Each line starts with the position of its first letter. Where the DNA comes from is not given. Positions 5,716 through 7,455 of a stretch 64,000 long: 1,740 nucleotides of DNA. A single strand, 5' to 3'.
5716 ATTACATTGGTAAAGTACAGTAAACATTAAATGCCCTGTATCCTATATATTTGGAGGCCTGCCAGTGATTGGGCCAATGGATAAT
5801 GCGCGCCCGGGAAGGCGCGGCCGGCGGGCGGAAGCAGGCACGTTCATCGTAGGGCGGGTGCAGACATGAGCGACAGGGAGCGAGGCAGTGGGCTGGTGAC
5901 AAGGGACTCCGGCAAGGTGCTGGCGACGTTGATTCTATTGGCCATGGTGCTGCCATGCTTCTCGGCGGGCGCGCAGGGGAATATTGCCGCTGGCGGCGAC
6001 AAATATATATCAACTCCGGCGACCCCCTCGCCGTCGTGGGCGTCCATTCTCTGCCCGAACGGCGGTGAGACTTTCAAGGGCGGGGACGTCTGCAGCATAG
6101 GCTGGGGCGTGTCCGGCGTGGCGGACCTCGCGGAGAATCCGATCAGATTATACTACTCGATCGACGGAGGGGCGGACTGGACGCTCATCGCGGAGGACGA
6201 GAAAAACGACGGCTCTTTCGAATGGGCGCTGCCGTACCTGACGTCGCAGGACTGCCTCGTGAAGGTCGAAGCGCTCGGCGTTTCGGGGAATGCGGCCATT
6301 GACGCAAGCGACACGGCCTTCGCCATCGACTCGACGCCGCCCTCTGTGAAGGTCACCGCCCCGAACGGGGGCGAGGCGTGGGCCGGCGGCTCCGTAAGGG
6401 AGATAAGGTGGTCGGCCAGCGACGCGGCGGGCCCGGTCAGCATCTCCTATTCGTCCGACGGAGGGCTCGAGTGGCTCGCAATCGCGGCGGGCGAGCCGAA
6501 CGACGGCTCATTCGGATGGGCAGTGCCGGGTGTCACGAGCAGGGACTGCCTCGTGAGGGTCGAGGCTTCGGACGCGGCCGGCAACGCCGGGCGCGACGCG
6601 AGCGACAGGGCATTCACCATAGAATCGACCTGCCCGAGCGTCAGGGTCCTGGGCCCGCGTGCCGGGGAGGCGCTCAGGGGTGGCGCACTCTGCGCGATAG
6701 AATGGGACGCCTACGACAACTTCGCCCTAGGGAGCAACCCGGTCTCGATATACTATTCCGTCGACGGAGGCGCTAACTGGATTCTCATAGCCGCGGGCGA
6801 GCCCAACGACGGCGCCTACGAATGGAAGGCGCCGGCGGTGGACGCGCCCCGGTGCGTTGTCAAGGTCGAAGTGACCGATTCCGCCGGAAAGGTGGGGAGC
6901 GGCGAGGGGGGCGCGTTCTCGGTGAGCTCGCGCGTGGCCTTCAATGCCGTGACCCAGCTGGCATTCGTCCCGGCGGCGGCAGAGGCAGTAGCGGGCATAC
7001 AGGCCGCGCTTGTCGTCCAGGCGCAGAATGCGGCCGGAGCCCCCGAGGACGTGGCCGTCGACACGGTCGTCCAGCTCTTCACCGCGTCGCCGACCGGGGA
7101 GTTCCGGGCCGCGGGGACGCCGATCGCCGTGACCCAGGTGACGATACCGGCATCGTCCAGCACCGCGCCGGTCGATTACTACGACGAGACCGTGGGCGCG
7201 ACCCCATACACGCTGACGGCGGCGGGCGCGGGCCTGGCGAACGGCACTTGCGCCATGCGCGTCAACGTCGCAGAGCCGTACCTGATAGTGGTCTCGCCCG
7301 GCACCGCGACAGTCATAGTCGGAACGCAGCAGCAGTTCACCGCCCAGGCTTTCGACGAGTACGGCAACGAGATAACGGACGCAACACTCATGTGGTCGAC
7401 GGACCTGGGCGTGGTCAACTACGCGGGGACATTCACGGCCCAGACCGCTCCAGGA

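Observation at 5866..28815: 7,649-codon uninterrupted ORF: a giant archaeal surface fibre/adhesin candidate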

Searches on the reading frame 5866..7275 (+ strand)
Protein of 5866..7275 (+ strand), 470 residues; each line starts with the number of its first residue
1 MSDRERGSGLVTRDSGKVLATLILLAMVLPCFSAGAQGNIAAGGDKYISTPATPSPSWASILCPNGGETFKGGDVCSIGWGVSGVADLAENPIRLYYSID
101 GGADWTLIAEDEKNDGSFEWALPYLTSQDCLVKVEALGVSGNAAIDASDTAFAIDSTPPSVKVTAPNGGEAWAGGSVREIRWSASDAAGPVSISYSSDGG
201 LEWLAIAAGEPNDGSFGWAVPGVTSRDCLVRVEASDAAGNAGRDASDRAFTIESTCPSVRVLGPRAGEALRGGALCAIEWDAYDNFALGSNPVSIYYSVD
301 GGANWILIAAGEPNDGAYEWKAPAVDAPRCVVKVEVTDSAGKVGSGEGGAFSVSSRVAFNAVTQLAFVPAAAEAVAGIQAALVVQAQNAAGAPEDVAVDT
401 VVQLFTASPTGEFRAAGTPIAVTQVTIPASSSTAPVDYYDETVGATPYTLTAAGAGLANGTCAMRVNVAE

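Call 4: search_protein_families(library=pfam, proteins=[window:5866-7275:+], max_evalue=0.01)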
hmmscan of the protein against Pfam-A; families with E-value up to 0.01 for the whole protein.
window:5866-7275:+ (470 aa): 3 families
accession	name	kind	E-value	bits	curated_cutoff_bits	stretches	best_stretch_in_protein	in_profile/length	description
PF17957.7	Big_7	-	7.4e-11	43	24.1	1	159-216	1-52/70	Bacterial Ig domain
PF21471.3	Reelin_subrepeat-B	-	1.2e-07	32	27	0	88-110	55-77/127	Reelin subrepeat B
PF10342.15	Kre9_KNH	-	2.1e-05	25.6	24.6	0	166-221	2-62/94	Kre9/KNH-like N-terminal Ig-like domain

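Call 29: search_protein_families(library=ncbifam, proteins=[window:5866-7275:+], max_evalue=0.01)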
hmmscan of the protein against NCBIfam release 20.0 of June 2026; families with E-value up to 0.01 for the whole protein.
window:5866-7275:+ (470 aa): 0 families

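Call 39: search_solved_structures(query=window:5866-7275:+, max_evalue=1, show_alignments=1)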
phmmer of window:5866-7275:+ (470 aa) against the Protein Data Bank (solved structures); distinct sequences matched with E-value up to 1: 3.
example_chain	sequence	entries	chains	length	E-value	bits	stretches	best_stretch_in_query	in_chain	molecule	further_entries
6vfv_A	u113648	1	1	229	0.18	14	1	210-275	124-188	Protocadherin-8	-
3a7q_A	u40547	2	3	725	0.37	12.9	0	80-110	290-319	Reelin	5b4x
2e26_A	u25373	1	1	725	0.37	12.9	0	80-110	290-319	Reelin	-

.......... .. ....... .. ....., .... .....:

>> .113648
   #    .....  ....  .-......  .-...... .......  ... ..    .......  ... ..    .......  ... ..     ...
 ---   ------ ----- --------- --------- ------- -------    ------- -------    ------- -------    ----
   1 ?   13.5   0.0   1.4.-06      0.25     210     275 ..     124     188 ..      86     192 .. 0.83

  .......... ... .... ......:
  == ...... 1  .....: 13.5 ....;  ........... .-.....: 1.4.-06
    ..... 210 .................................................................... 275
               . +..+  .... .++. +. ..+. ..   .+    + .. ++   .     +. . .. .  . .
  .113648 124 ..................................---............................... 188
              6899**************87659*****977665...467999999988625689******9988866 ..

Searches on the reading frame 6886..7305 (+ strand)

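Call 13: search_protein_families(library=pfam, proteins=[window:6886-7305:+], max_evalue=1)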
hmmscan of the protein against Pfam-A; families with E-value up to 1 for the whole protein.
window:6886-7305:+ (140 aa): 1 family
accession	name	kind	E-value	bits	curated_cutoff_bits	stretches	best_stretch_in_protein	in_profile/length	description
PF21597.2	TetR_C_43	-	0.028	15.1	27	1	25-67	35-77/105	Transcriptional regulator SbtR-like, C-terminal domain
